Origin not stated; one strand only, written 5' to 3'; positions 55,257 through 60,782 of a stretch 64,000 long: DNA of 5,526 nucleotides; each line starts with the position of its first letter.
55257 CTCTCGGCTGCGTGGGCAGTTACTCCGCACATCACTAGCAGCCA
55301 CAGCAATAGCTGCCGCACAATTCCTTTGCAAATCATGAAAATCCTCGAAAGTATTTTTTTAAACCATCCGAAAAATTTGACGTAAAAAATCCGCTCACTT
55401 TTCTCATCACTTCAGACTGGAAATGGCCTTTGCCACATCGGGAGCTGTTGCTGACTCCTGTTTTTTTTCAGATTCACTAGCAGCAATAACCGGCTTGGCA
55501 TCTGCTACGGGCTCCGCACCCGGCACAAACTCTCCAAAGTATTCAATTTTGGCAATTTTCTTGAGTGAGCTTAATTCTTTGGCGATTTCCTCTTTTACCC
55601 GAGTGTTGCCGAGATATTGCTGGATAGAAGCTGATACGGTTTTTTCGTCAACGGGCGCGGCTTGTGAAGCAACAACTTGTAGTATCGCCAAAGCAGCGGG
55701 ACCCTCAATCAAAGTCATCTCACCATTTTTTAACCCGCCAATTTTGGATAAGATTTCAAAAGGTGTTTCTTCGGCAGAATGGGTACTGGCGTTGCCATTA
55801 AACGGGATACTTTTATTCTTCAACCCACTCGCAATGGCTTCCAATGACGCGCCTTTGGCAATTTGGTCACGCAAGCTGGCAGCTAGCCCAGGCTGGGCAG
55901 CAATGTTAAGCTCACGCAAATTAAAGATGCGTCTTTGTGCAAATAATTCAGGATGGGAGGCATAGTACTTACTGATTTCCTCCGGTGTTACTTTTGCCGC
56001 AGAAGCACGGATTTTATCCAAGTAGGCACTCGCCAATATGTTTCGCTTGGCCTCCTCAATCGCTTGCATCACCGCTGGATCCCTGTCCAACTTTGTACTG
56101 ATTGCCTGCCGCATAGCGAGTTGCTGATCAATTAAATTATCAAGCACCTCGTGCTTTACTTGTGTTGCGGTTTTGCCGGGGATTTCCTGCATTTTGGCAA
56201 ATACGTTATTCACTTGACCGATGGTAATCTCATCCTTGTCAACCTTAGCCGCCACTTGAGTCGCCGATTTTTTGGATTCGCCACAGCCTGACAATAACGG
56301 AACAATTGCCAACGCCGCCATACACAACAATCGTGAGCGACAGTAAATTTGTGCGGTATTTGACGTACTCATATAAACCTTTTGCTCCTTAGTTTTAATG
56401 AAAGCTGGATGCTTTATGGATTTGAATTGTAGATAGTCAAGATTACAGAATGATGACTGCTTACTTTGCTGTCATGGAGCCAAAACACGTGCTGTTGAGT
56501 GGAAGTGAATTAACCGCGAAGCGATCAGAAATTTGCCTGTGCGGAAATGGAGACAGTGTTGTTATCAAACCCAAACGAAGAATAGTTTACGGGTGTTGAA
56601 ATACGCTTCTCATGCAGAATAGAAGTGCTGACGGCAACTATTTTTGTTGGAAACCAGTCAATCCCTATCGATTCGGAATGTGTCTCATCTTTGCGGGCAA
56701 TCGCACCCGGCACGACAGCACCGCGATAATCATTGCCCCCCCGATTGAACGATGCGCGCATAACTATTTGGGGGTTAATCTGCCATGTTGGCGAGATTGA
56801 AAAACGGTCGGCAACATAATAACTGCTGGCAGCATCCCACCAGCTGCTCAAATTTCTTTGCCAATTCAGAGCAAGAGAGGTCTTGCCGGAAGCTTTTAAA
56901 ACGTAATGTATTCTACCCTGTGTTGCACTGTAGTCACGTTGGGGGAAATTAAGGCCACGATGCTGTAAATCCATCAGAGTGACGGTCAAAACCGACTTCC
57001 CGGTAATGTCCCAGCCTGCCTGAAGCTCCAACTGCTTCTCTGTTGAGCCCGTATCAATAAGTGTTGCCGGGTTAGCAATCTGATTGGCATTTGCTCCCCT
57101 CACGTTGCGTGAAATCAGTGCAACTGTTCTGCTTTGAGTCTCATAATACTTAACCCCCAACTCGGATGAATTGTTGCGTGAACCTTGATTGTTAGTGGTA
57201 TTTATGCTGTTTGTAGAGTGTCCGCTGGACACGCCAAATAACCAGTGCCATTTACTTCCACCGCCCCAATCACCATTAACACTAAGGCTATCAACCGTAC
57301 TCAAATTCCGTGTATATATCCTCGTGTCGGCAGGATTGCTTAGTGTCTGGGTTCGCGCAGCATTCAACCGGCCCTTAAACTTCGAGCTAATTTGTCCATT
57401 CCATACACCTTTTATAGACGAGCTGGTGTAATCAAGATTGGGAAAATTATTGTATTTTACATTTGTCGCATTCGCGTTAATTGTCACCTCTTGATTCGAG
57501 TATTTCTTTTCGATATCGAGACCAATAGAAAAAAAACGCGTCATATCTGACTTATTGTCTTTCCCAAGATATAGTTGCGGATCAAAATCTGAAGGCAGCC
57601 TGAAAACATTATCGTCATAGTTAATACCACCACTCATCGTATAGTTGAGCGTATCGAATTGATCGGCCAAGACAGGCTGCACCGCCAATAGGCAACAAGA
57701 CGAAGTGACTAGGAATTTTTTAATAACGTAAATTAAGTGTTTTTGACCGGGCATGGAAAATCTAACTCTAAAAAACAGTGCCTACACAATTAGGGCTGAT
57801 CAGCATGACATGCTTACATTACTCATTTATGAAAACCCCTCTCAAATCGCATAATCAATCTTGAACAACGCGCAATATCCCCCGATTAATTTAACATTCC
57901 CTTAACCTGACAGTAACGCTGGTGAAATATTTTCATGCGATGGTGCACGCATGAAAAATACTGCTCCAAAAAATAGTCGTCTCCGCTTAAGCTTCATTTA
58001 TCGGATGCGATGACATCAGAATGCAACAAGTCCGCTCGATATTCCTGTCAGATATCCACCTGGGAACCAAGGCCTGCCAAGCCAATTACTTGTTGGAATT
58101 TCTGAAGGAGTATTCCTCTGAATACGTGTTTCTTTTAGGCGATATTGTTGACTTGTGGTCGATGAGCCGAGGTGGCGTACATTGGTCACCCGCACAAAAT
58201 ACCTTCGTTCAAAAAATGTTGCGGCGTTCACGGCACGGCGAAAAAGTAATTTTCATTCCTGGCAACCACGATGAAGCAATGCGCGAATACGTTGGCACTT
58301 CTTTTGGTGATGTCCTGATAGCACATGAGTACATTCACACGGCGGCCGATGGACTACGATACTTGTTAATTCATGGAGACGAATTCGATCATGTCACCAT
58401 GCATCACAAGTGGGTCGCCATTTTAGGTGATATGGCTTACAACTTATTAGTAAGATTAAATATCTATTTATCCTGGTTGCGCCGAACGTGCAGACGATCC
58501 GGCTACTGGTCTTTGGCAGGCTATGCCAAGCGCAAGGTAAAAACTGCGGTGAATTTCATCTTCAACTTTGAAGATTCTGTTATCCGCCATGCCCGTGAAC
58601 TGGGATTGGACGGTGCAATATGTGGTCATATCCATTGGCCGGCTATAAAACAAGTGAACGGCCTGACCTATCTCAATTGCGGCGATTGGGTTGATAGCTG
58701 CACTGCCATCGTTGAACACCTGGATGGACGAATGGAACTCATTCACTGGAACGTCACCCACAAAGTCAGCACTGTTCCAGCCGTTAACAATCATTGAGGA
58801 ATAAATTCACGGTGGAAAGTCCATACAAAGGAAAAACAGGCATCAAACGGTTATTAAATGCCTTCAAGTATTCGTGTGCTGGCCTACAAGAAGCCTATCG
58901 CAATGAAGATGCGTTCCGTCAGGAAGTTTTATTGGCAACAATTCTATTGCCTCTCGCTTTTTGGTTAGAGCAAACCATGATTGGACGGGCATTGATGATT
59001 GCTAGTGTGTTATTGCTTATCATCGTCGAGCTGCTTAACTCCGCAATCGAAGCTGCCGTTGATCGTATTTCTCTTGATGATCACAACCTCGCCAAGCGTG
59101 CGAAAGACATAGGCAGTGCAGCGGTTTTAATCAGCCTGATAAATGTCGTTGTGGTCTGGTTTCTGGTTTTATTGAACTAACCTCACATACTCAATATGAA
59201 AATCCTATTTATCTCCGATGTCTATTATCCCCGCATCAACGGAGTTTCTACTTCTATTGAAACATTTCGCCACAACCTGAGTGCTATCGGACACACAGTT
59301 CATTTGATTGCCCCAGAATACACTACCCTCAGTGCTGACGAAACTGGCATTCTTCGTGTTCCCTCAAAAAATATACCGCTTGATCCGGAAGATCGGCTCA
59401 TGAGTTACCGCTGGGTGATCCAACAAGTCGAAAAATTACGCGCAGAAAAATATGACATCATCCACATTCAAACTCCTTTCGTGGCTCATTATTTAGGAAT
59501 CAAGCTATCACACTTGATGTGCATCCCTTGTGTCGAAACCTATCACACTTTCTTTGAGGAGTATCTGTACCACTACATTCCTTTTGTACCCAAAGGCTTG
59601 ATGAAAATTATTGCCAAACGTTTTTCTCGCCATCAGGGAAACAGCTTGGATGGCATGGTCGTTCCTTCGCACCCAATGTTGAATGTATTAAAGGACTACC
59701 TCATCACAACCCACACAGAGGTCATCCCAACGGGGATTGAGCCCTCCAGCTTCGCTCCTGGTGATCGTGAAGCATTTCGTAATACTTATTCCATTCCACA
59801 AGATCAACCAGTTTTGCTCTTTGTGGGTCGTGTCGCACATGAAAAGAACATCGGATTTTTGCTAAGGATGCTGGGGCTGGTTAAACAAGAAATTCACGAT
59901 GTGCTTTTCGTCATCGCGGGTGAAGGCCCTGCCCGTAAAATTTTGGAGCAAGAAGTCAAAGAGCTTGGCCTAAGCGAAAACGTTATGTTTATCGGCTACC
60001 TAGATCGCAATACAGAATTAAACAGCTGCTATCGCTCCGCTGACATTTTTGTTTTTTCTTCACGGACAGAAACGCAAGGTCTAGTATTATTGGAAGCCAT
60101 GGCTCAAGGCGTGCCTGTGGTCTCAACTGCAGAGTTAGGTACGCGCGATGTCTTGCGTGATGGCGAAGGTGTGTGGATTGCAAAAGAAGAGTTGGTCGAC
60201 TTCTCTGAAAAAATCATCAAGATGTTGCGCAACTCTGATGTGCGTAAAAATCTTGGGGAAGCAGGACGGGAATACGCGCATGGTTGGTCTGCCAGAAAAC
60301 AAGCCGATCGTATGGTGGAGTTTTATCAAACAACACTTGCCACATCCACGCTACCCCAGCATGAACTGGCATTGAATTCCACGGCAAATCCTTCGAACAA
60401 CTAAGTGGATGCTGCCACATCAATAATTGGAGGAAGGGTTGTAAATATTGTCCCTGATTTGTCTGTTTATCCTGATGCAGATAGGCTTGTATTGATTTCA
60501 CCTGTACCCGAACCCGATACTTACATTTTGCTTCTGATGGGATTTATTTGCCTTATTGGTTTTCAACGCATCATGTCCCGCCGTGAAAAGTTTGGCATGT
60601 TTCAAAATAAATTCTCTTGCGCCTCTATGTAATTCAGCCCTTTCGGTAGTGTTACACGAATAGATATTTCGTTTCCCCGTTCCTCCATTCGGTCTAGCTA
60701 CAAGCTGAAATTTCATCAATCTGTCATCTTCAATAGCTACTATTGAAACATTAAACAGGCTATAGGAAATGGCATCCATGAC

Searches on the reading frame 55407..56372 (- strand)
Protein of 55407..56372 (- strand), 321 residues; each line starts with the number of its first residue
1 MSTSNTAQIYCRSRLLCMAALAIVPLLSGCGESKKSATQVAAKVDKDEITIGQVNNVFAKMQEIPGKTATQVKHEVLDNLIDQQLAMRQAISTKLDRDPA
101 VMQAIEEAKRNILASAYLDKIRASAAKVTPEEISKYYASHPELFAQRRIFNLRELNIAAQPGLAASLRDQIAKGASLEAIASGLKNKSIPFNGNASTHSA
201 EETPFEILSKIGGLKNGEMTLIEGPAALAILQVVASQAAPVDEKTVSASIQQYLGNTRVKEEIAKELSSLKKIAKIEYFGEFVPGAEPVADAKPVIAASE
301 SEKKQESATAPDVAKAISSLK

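Call 25: search_protein_families(library=ncbifam, proteins=[window:55407-56372:-], max_evalue=1e-25)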
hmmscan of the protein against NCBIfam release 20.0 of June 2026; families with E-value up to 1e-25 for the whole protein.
window:55407-56372:- (321 aa): 1 family
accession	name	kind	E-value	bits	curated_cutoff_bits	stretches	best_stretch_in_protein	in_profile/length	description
TIGR02925.1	cis_trans_EpsD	equivalog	7e-69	232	108.9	1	22-242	8-231/232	EpsD family peptidyl-prolyl cis-trans isomerase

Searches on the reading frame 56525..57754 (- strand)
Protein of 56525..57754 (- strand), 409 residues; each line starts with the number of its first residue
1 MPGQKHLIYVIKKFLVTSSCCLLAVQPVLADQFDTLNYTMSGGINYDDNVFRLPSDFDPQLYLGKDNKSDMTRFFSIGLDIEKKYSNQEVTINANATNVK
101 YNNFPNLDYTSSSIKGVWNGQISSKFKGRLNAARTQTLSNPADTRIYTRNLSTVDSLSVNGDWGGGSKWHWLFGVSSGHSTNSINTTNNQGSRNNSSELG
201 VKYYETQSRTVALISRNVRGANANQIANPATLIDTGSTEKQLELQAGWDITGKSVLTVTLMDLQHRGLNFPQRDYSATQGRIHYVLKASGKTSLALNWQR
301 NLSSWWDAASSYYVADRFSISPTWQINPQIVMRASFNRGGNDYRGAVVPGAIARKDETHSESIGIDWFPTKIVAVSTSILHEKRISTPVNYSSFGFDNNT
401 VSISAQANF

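Call 26: search_protein_families(library=ncbifam, proteins=[window:56525-57754:-], max_evalue=1e-20)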
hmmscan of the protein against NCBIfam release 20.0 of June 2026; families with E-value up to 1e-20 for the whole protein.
window:56525-57754:- (409 aa): 1 family
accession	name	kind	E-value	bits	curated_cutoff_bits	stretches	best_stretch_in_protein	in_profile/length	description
TIGR03014.2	EpsL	equivalog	7.7e-84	281.9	275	1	20-409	2-385/385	XrtB/PEP-CTERM-associated polysaccharide biosynthesis outer membrane protein EpsL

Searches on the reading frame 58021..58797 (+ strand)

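Call 26: search_protein_families(library=ncbifam, proteins=[window:58021-58797:+], max_evalue=1e-20)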
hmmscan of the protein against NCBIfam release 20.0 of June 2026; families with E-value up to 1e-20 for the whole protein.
window:58021-58797:+ (258 aa): 0 families

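Call 47: search_protein_families(library=pfam, proteins=[window:58021-58797:+], max_evalue=0.01)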
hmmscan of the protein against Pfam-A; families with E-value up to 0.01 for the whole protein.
window:58021-58797:+ (258 aa): 2 families
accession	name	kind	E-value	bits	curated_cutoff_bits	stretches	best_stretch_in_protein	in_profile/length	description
PF00149.33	Metallophos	-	4.2e-11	44.1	21.5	1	7-207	4-191/191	Calcineurin-like phosphoesterase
PF12850.12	Metallophos_2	-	1e-09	39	27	1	7-124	4-91/154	Calcineurin-like phosphoesterase superfamily domain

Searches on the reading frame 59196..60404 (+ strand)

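Call 26: search_protein_families(library=ncbifam, proteins=[window:59196-60404:+], max_evalue=1e-20)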
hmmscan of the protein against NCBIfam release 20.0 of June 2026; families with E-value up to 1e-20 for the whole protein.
window:59196-60404:+ (402 aa): 12 families
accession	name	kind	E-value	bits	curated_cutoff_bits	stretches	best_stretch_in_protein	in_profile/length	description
NF049988.1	MGlcDAGSynMgs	equivalog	7.1e-45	154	400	1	1-380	1-387/398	alpha-monoglucosyldiacylglycerol synthase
NF053787.1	GlcN_PG_synth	equivalog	9.2e-32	110.3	480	1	1-379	1-358/361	N-acetylglucosaminyl phosphatidylglycerol synthase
NF053513.1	Gtran_IagA_BgsA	equivalog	5.1e-31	107.9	460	1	82-381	40-332/333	LTA glycolipid anchor biosynthesis glycosyltransferase, IagA/BgsA family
TIGR03999.1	thiol_BshA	equivalog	4.3e-29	101.6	273.7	1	169-380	164-373/375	N-acetyl-alpha-D-glucosaminyl L-malate synthase BshA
TIGR03449.1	mycothiol_MshA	equivalog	4.8e-28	98.2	462.5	1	74-381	91-404/406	D-inositol-3-phosphate glycosyltransferase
TIGR03088.1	stp2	hypoth_equivalog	1.7e-26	93.2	409.05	1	173-381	161-374/374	TIGR03088 family PEP-CTERM/XrtA system glycosyltransferase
NF038295.1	EPS_HpsP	equivalog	9.2e-26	90.7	550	1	158-379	162-386/388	hormogonium polysaccharide biosynthesis glycosyltransferase HpsP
TIGR04157.1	glyco_rSAM_CFB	subfamily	8.4e-25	87.6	400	1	146-377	165-406/406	TIGR04157 family glycosyltransferase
NF041876.1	EPS_EpsE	equivalog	1.6e-24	86.9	400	1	171-370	185-386/389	exopolysaccharide biosynthesis GT4 family glycosyltransferase EpsE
TIGR02149.1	glgA_Coryne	subfamily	1.2e-23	83.9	302.4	1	164-379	159-389/391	glycogen synthase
NF047684.1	TeichurnBiosyTuaC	equivalog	1.2e-21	77.1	550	1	169-380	182-389/391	teichuronic acid biosynthesis protein TuaC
TIGR04047.1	MSMEG_0565_glyc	hypoth_equivalog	1.4e-21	77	259.85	1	28-378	25-372/373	MSMEG_0565 family glycosyltransferase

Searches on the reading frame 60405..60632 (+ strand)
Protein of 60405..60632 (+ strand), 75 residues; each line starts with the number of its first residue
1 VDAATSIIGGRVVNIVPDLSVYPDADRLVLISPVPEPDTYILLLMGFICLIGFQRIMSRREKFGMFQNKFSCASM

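Call 79: search_protein_families(library=ncbifam, proteins=[window:60405-60632:+], max_evalue=0.001)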
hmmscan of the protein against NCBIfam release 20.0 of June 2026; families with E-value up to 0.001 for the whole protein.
window:60405-60632:+ (75 aa): 2 families
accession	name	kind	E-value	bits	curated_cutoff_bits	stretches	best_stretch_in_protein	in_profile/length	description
NF038126.1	PEP_CTERM_FxDxF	subfamily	0.00022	21.5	50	1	30-53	138-160/165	FxDxF family PEP-CTERM protein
NF038129.1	PEP_NF038129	equivalog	0.00079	19.3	65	1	28-55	165-192/194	NF038129 family PEP-CTERM protein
